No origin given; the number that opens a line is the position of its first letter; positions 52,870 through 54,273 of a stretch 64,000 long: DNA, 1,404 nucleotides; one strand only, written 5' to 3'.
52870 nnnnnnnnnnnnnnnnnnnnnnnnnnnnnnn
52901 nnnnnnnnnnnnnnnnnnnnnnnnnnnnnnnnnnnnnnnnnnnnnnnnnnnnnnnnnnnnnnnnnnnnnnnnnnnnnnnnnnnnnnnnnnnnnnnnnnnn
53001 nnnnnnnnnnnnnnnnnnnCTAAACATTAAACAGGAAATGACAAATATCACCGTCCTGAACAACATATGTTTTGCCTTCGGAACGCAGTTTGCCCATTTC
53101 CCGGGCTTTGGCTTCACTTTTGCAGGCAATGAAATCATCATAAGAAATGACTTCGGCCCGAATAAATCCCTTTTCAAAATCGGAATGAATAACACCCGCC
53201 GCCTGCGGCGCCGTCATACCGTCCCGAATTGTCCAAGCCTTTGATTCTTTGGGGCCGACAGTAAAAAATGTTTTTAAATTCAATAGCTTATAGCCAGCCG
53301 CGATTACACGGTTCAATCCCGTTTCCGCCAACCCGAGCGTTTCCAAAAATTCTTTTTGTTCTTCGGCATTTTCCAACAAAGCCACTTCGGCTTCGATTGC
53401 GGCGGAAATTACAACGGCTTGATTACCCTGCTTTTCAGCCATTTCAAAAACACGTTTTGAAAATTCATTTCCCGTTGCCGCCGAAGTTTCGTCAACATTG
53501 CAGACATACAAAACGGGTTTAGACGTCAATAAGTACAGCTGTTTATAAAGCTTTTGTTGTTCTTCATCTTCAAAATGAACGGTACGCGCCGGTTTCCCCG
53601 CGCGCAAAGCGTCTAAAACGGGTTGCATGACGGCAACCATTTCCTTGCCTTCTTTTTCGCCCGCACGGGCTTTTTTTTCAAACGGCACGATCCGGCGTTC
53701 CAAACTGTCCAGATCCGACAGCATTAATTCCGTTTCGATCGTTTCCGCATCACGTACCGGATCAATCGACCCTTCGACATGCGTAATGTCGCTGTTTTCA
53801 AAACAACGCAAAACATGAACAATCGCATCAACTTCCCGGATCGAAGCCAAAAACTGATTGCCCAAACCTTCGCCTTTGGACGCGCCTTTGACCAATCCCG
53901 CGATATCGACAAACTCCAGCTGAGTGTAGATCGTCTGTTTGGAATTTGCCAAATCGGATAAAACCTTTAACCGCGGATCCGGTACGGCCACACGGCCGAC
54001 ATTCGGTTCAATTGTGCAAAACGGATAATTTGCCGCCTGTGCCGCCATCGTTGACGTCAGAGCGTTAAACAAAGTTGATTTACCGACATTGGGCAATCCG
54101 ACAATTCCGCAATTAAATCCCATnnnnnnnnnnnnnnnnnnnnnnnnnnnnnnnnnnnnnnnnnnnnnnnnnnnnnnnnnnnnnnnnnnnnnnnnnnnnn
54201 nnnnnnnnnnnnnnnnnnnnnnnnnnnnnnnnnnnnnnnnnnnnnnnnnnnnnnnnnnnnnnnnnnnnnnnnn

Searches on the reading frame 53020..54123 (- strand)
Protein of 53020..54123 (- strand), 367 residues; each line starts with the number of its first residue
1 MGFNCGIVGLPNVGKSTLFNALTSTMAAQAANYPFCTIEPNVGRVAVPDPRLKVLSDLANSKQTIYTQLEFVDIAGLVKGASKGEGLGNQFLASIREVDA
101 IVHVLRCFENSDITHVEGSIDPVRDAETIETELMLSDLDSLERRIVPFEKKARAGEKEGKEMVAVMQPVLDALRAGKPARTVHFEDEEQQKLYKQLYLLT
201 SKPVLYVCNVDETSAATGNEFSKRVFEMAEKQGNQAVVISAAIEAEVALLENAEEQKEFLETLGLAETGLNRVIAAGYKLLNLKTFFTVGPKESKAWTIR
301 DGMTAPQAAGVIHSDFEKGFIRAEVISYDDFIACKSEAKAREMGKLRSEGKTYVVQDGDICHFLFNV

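Call 26: list_cluster_members(proteins=[window:53020-54123:-, window:50192-50878:-, window:50871-51425:-, window:48703-50022:+, window:51480-51716:-, P0004, P0015, P0012, P0010])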
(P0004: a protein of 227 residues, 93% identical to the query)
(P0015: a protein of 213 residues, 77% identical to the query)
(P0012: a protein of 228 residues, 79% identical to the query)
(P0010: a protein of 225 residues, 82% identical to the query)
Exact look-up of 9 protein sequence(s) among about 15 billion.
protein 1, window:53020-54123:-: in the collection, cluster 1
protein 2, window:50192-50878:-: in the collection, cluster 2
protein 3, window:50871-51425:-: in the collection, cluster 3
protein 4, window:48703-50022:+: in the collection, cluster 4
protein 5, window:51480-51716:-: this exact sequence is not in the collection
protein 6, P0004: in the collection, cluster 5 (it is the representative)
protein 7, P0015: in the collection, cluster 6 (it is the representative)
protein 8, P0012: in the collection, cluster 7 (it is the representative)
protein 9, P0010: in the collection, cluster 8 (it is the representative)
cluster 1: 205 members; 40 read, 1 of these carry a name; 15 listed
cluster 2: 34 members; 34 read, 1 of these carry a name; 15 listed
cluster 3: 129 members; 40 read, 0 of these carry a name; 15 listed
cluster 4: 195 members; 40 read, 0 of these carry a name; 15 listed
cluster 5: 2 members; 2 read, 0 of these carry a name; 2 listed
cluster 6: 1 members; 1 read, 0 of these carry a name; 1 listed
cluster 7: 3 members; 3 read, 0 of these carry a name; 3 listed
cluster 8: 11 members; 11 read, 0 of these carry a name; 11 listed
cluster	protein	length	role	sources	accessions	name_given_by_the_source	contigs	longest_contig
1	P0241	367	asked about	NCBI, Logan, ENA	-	-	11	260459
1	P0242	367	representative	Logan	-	-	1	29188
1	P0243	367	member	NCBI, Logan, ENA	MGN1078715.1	MAG: redox-regulated ATPase YchF [Alphaproteobacteria bacterium]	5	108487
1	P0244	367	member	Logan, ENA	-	-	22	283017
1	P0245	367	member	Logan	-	-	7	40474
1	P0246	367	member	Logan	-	-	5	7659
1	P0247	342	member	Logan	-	-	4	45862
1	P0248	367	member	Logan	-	-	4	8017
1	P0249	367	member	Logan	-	-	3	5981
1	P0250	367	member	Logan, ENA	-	-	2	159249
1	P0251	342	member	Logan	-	-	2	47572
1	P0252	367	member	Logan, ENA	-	-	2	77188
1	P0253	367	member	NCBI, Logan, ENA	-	-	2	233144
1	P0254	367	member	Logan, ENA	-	-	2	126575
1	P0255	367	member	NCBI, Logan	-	-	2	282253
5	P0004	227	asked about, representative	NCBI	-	-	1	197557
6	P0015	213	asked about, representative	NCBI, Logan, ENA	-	-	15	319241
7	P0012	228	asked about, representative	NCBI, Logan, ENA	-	-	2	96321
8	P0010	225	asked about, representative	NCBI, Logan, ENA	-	-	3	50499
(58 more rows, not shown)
